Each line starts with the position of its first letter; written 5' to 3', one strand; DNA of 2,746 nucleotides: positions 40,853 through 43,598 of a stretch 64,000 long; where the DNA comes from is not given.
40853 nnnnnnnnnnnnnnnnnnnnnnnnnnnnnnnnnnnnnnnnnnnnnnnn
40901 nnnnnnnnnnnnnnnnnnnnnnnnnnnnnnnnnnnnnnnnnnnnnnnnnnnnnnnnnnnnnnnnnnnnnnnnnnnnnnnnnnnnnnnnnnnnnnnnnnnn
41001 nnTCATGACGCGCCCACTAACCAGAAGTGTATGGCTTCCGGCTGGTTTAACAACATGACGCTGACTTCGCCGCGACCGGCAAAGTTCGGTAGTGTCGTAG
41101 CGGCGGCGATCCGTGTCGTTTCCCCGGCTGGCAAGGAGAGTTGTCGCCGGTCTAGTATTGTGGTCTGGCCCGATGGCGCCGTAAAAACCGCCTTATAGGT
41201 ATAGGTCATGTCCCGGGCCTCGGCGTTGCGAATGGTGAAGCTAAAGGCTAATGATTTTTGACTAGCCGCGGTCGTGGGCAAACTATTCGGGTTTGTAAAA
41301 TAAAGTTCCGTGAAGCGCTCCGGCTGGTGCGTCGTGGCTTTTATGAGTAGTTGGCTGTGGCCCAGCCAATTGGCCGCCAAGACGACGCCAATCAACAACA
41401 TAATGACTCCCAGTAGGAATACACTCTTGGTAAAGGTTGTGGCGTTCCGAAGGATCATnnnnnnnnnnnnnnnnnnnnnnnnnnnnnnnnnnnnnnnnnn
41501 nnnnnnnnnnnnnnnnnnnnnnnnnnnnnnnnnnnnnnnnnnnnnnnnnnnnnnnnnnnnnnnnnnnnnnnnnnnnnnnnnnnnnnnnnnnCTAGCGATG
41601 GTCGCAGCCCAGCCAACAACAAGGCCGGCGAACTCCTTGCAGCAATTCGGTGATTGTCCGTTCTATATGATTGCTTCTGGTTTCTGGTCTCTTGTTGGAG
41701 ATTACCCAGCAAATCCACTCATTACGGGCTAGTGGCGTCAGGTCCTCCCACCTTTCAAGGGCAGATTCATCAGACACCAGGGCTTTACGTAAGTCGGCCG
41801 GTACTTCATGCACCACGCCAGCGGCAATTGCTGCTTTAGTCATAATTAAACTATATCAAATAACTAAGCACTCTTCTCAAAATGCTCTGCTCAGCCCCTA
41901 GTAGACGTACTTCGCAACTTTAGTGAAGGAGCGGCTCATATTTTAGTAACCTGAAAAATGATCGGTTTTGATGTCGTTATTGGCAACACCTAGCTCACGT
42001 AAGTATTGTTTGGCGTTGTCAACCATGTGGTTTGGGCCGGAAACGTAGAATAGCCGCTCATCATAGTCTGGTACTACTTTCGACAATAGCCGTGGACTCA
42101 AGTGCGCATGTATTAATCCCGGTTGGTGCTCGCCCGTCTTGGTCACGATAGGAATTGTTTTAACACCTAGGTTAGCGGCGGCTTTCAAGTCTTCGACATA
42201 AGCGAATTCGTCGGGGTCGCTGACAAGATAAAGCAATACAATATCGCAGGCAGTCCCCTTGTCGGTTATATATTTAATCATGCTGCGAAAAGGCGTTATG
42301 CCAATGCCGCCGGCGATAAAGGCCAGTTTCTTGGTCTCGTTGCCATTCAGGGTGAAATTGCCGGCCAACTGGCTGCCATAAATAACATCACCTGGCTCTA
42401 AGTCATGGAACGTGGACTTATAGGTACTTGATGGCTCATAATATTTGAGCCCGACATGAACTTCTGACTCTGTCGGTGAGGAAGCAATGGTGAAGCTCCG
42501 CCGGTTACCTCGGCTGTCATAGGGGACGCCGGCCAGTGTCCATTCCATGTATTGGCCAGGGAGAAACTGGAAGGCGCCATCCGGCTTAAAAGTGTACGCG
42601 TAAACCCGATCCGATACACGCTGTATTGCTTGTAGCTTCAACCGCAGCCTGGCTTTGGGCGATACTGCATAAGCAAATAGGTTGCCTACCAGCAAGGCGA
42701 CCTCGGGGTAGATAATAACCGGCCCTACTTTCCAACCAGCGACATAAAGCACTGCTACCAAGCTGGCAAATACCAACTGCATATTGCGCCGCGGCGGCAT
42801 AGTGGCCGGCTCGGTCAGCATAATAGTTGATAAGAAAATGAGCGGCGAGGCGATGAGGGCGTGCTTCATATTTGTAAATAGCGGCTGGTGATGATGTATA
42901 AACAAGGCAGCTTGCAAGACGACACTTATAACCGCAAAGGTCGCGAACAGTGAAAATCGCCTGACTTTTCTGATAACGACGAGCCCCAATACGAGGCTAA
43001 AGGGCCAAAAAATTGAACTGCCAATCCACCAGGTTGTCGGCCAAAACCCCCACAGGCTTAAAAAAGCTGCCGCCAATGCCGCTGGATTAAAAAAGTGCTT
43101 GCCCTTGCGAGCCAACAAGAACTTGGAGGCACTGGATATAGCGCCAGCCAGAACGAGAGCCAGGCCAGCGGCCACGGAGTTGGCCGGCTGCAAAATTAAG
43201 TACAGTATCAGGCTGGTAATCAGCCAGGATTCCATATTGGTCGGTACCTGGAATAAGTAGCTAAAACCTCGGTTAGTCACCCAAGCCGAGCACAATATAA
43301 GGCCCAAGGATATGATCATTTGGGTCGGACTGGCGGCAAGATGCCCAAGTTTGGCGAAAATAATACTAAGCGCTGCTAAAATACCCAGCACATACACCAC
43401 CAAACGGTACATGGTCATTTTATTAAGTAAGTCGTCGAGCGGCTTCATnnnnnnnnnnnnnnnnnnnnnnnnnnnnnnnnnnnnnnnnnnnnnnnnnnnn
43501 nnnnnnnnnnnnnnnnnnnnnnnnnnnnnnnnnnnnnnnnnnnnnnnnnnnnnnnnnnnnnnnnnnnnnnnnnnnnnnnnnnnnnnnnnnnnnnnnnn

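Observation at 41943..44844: Three-gene mini NQR/RNF-like flavin module: FMN_bind protein, ApbE, and a membrane-FNR fusion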

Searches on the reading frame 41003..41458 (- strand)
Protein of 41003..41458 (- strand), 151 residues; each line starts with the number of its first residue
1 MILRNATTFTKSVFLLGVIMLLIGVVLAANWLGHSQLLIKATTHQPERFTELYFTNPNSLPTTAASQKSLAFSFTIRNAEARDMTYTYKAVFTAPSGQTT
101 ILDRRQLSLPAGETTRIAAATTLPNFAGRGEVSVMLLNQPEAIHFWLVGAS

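Call 3: search_protein_families(library=pfam, proteins=[window:41003-41458:-], max_evalue=0.1)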
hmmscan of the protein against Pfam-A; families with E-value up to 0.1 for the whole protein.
window:41003-41458:- (151 aa): 1 family
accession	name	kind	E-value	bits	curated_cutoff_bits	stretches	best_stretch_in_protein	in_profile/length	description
PF07760.16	DUF1616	-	2.2e-08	34.1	31.6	1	19-137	156-285/307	Protein of unknown function (DUF1616)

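Call 4: search_protein_families(library=ncbifam, proteins=[window:41003-41458:-], max_evalue=0.1)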
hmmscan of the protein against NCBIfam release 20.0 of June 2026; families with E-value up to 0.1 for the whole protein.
window:41003-41458:- (151 aa): 1 family
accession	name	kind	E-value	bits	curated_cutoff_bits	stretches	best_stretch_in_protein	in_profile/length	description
NF047851.1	MCPCitTducer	equivalog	0.013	14.6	900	1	5-41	184-220/553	methyl-accepting chemotaxis citrate transducer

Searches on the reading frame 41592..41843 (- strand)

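Call 3: search_protein_families(library=pfam, proteins=[window:41592-41843:-], max_evalue=0.1)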
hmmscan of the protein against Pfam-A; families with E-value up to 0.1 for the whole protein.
window:41592-41843:- (83 aa): 1 family
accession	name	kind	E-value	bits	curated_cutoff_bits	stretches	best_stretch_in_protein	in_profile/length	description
PF13376.11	OmdA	-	5.4e-19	68.4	25.6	1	13-70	3-60/60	Bacteriocin-protection, YdeI or OmpD-Associated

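Call 4: search_protein_families(library=ncbifam, proteins=[window:41592-41843:-], max_evalue=0.1)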
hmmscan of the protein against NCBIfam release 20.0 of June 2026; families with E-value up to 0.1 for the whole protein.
window:41592-41843:- (83 aa): 0 families

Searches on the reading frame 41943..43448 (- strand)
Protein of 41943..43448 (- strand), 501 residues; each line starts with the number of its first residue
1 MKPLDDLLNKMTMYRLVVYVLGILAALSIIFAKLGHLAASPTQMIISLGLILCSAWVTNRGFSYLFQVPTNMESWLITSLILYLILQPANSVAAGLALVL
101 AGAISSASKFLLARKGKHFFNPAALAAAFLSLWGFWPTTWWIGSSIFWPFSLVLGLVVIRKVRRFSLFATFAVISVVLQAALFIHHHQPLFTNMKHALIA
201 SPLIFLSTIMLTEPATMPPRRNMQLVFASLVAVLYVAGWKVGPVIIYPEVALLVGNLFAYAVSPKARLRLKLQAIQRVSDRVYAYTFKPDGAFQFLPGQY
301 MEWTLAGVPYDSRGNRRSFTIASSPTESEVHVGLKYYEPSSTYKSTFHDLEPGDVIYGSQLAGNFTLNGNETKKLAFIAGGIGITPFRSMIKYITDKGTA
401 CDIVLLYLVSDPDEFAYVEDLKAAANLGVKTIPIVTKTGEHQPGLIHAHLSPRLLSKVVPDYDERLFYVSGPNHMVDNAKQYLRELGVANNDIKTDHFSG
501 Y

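Call 3: search_protein_families(library=pfam, proteins=[window:41943-43448:-], max_evalue=0.1)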
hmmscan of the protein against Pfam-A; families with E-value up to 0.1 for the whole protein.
window:41943-43448:- (501 aa): 2 families
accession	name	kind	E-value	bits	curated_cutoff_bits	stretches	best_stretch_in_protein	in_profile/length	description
PF00175.26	NAD_binding_1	-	1.2e-09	39.2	22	1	377-480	1-108/109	Oxidoreductase NAD-binding domain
PF08030.17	NAD_binding_6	-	0.026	15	22.2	1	374-399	3-28/156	Ferric reductase NAD binding domain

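Call 4: search_protein_families(library=ncbifam, proteins=[window:41943-43448:-], max_evalue=0.1)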
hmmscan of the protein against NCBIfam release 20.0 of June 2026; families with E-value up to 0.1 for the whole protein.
window:41943-43448:- (501 aa): 21 families
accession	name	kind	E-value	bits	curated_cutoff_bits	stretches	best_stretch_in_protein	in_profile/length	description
NF007964.0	PRK10684.1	equivalog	1.4e-22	80.2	383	1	264-499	6-238/333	NADH oxidoreductase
NF040810.1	BenC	equivalog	8.9e-21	74.4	430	1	267-499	104-331/333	benzoate 1,2-dioxygenase electron transfer component BenC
NF009805.0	PRK13289.1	equivalog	2.5e-20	72.8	432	1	273-498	160-392/399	NO-inducible flavohemoprotein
NF058606.1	GlBtMonoRdsGbcB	equivalog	1.9e-16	59.9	500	1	274-492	21-241/362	glycine betaine monooxygenase reductase subunit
TIGR02160.1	PA_CoA_Oxy5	hypoth_equivalog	7.8e-16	57.8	420.8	1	291-499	29-242/352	1,2-phenylacetyl-CoA epoxidase subunit PaaE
NF005963.0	PRK08051.1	equivalog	2.2e-15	56.6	230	1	268-498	4-230/233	NAD(P)H-flavin reductase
NF052252.1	flav_redu_LuxG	exception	5.8e-15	55.1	340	1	271-498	4-229/232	flavin mononucleotide reductase LuxG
NF045803.1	MethMoxFADbindMmoC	equivalog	2.1e-14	53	500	1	273-498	112-340/343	aromatic/alkene monooxygenase hydroxylase FAD-binding subunit MmoC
NF008822.0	PRK11872.1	equivalog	1.6e-12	47.1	402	1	291-498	133-335/341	anthranilate 1,2-dioxygenase electron transfer component AntC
TIGR01941.1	nqrF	equivalog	4.2e-08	32.5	295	1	321-499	227-404/405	NADH:ubiquinone reductase (Na(+)-transporting) subunit F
NF006220.0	PRK08345.1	subfamily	4.5e-08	32.7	395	1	292-421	40-163/294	cytochrome-c3 hydrogenase subunit gamma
NF040830.1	sulfhyd_ShyC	equivalog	1.4e-07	31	600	1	292-410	36-146/288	NAD(P)-dependent hydrogenase/sulfhydrogenase 2 subunit gamma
NF000796.0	PRK00054.1-1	equivalog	4.6e-06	26.1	224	1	269-484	5-190/254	dihydroorotate dehydrogenase electron transfer subunit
TIGR02911.1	sulfite_red_B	equivalog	6.2e-06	25.5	288.6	1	343-494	69-220/261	anaerobic sulfite reductase subunit AsrB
NF040835.1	sulfhyd_HydG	equivalog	0.00013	21.3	650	1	292-437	47-190/292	NADPH-dependent hydrogenase/sulfhydrogenase 1 subunit gamma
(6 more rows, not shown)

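Call 6: find_homologous_proteins(query=window:41943-43448:-)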
Query window:41943-43448:- (501 aa): 4589 proteins with E <= 0.001 among 8000 candidates; the best 120 are listed.
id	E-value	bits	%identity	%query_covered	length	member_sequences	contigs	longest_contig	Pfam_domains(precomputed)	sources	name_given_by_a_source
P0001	0.0e+0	1124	100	100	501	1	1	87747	PF00175.27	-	-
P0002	2.3e-244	830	71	100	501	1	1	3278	PF00175.27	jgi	jgi:ferredoxin-NADP reductase/Na+-translocating ferredoxin:NAD+ oxidoreductase RnfD subunit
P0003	2.6e-238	810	69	100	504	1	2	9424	PF00175.27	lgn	-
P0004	5.2e-238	809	70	100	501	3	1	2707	PF00175.27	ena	-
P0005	6.3e-238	808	70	100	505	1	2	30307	PF00175.27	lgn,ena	-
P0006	1.8e-236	804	69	100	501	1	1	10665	PF00175.27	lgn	-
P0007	1.9e-234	797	69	100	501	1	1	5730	PF00175.27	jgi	jgi:ferredoxin-NADP reductase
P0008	3.4e-234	796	69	100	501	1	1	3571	PF00175.27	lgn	-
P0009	8.0e-232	788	69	100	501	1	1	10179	PF00175.27,PF03116.21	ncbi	ncbi:MAG: oxidoreductase [Candidatus Saccharimonadales bacterium]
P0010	3.6e-231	786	69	100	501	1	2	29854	PF00175.27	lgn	-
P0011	2.9e-228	776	67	100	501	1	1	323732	PF00175.27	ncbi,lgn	ncbi:hypothetical protein BH09PAT4_BH09PAT4_00330 [soil metagenome]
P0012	5.6e-226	769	68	100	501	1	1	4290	PF00175.27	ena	-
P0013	7.2e-226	769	68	100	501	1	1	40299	PF00175.27,PF03116.21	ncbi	-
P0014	1.1e-225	768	68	100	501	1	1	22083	PF00175.27,PF03116.21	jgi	jgi:ferredoxin-NADP reductase/Na+-translocating ferredoxin:NAD+ oxidoreductase RnfD subunit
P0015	4.2e-225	766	67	100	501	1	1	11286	PF00175.27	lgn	-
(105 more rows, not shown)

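Call 27: find_related_loci(query=A2, collection=genome_contigs, flank=6000)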
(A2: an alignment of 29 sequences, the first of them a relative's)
Query A2 (501 aa) in genome_contigs; peptide patterns used: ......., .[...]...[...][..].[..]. (x = any residue, [..] = any of these).
599 stretches matched a pattern (row limit reached: there are more); 508 encode a relative of the query (tblastn E <= 1e-3); the best 80 are kept; 80 distinct loci.
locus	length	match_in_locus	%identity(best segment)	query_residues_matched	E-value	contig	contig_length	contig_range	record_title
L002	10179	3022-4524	69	1-501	0e+0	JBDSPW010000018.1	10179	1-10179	MAG: Candidatus Saccharimonadales bacterium isolate cluster1_bin.472 k127_4338033, whole genome shotgun sequence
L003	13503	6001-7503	65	1-501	0e+0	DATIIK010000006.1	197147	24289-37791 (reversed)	MAG TPA_asm: Candidatus Saccharimonadales bacterium isolate SMAG_U15663 k141_133761, whole genome shotgun sequence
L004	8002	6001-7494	69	4-501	0e+0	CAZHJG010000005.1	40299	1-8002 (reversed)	MAG TPA_asm: uncultured Candidatus Saccharibacteria bacterium isolate SRP200132_co1_242 genome assembly, contig: NODE_16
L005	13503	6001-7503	66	1-501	0e+0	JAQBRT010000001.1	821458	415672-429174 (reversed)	MAG: Candidatus Saccharibacteria bacterium isolate RYN_408 scaffold_1405176, whole genome shotgun sequence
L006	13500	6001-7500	63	2-501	0e+0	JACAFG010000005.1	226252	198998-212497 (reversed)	MAG: Candidatus Saccharibacteria bacterium isolate G2_22 scaffold_44, whole genome shotgun sequence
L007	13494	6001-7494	66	4-501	0e+0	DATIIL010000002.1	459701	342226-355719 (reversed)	MAG TPA_asm: Candidatus Saccharimonadales bacterium isolate SMAG_U15664 k141_644191, whole genome shotgun sequence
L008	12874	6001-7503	61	1-501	0e+0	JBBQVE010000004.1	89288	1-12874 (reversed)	MAG: Candidatus Saccharimonadales bacterium isolate Co_metawrap_1981 Cmw_1981_k141_5994627_length_89288_cov_15.0000, who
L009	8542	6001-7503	61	1-501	0e+0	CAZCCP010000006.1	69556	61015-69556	MAG TPA_asm: uncultured Candidatus Saccharibacteria bacterium isolate SRP200132_co1_638 genome assembly, contig: NODE_53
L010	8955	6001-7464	62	14-501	0e+0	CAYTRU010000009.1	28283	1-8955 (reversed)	MAG TPA_asm: uncultured Candidatus Saccharibacteria bacterium isolate SRP200132_co1_594 genome assembly, contig: NODE_28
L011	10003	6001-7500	61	1-501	0e+0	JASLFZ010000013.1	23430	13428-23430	MAG: Candidatus Saccharimonadales bacterium isolate SHSU.bins.393 k141_19319881, whole genome shotgun sequence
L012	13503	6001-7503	60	1-501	0e+0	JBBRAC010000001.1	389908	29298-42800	MAG: Candidatus Saccharimonadales bacterium isolate Co_metawrap_2276 Cmw_2276_k141_27026322_length_389908_cov_17.9997, w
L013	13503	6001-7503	56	1-501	0e+0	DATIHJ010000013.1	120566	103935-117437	MAG TPA_asm: Patescibacteria group bacterium isolate SMAG_U15635 k141_741496, whole genome shotgun sequence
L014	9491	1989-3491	60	1-501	0e+0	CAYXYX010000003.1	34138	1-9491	MAG TPA_asm: uncultured Candidatus Saccharibacteria bacterium isolate SRP285395_co1_424 genome assembly, contig: NODE_18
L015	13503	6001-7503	60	1-501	0e+0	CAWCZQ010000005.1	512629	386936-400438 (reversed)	MAG: uncultured Candidatus Saccharibacteria bacterium isolate MFD01721.bin.1.119 genome assembly, contig: contig_52470,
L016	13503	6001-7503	58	1-501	0e+0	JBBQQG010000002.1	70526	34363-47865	MAG: Candidatus Saccharimonadales bacterium isolate Co_metawrap_1565 Cmw_1565_k141_3979490_length_70526_cov_10.0000, who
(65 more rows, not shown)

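Call 35: predict_structure(alignment_id=A2)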
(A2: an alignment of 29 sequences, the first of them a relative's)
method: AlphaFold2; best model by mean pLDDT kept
length: 501 residues; sequences in the alignment: 29
mean_pLDDT: 82.9   pTM: 0.70
mean pLDDT of the five models: 82.9, 82.7, 82.0, 80.4, 76.0
residues with pLDDT >= 90: 159; 70-90: 277; 50-70: 56; < 50: 9
segments of 3 or more residues with pLDDT < 50: 239-244, 499-501
pLDDT, mean of each block of 10 residues (from residue 1): 74 84 94 88 94 92 73 81 91 92 87 67 88 82 85 90 85 89 83 74 84 72 86 76 59 86 76 90 89 78 67 60 86 73 78 85 68 89 86 90 93 86 92 85 84 95 93 86 94 70 33
secondary structure, 60 per line:
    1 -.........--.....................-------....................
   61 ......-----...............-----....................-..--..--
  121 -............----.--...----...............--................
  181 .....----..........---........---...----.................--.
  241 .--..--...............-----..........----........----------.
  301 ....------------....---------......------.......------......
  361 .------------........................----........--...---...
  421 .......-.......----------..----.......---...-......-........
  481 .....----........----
elements in order: H2-10 H13-33 H41-66 H72-85 H92-111 H122-133 H148-162 H165-185 H190-199 H203-210 H221-237 H248-262 E268-277 E282-289 E300-304 E317-320 E330-335 H342-348 E355-361 E374-380 H381-397 E402-409 H418-427 E429-435 H452-458 E466-471 H473-485 E493-497

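Call 40: fold_search(model_id=the predicted structure, library=pdb)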
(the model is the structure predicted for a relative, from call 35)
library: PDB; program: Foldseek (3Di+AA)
matches with E <= 10: 1242; with E <= 0.001: 299
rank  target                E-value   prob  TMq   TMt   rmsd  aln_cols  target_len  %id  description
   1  6o0a                  1.5e-16  1.00  0.43  0.55  10.0       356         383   19  Crystal structure of flavohemoglobin from Malassezia yamatoensis with bound FAD and heme determined by iron SAD phasing (released 2019-03-06)
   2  1gvh                  1.5e-15  1.00  0.41  0.50  11.2       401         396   16  The X-ray structure of ferric Escherichia coli flavohemoglobin reveals an unespected geometry of the distal heme pocket (released 2002-08-06)
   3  1krh_A                2.3e-15  1.00  0.41  0.60   3.9       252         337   21  X-ray Structure of Benzoate Dioxygenase Reductase (released 2002-05-15)
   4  4wqm                  8.2e-15  1.00  0.40  0.59   3.8       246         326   17  Structure of the toluene 4-monooxygenase NADH oxidoreductase T4moF, K270S K271S variant (released 2015-09-09)
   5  4g1v                  1.0e-14  1.00  0.42  0.51  10.8       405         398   16  X-ray structure of yeast flavohemoglobin (released 2012-11-14)
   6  5ogx                  2.0e-14  1.00  0.42  0.62   2.6       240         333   16  Crystal structure of Amycolatopsis cytochrome P450 reductase GcoB. (released 2018-07-04)
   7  4g1b_A                6.9e-14  1.00  0.41  0.50  11.0       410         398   16  X-ray structure of yeast flavohemoglobin in complex with econazole (released 2012-11-14)
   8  9nez_C                8.5e-14  1.00  0.40  0.69   2.8       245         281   21  Structure of the Pyrococcus furiosus SHI complex (released 2025-07-09)
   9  8qt6                  9.0e-14  1.00  0.40  0.49  18.2       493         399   15  Cryo-EM structure of Streptococcus pneumoniae NADPH oxidase (released 2024-07-24)
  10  6wxv_A                9.0e-14  1.00  0.40  0.21  18.6       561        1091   12  CryoEM structure of mouse DUOX1-DUOXA1 complex in the presence of NADPH (released 2020-09-02)
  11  5tr9_A                9.5e-14  1.00  0.40  0.77   3.5       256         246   19  Crystal Structure of a ferredoxin NADP+ reductase from Neisseria gonorrhoeae with bound FAD (released 2016-11-09)
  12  8dos_A                1.1e-13  1.00  0.40  0.78   3.2       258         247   16  Crystal structure of Ferredoxin (flavodoxin):NADP(+) oxidoreductase from Klebsiella pneumoniae (released 2022-07-27)
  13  9nf0_C                1.2e-13  1.00  0.40  0.66   3.1       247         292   21  Structure of the NADPH-bound Pyrococcus furiosus SHI complex (released 2025-07-09)
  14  8qta                  1.6e-13  1.00  0.37  0.46  13.9       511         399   14  Cryo-EM structure of Streptococcus pneumoniae NADPH oxidase F397A mutant in complex with NADPH (released 2024-07-24)
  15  7c3a_C                1.7e-13  1.00  0.41  0.61   2.9       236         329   19  Ferredoxin reductase in carbazole 1,9a-dioxygenase (released 2021-05-26)
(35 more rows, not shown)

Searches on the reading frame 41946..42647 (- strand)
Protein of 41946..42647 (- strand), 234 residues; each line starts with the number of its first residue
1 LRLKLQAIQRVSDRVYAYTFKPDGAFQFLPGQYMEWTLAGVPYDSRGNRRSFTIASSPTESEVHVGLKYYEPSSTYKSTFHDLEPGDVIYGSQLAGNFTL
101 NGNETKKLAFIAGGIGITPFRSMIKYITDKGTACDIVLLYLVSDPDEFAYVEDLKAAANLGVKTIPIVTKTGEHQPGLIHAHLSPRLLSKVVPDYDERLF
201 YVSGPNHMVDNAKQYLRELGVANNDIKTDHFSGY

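Call 5: search_protein_families(library=pfam, proteins=[window:41946-42647:-], max_evalue=10)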
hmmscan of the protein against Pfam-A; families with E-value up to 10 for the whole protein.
seq(234 aa): 3 families
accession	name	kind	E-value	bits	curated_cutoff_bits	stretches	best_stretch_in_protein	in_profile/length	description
PF00175.26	NAD_binding_1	-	2.8e-10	41.3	22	1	110-213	1-108/109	Oxidoreductase NAD-binding domain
PF08030.17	NAD_binding_6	-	0.0079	16.7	22.2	1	107-133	3-31/156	Ferric reductase NAD binding domain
PF00970.30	FAD_binding_6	-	0.032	15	21.1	1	3-88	2-87/99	Oxidoreductase FAD-binding domain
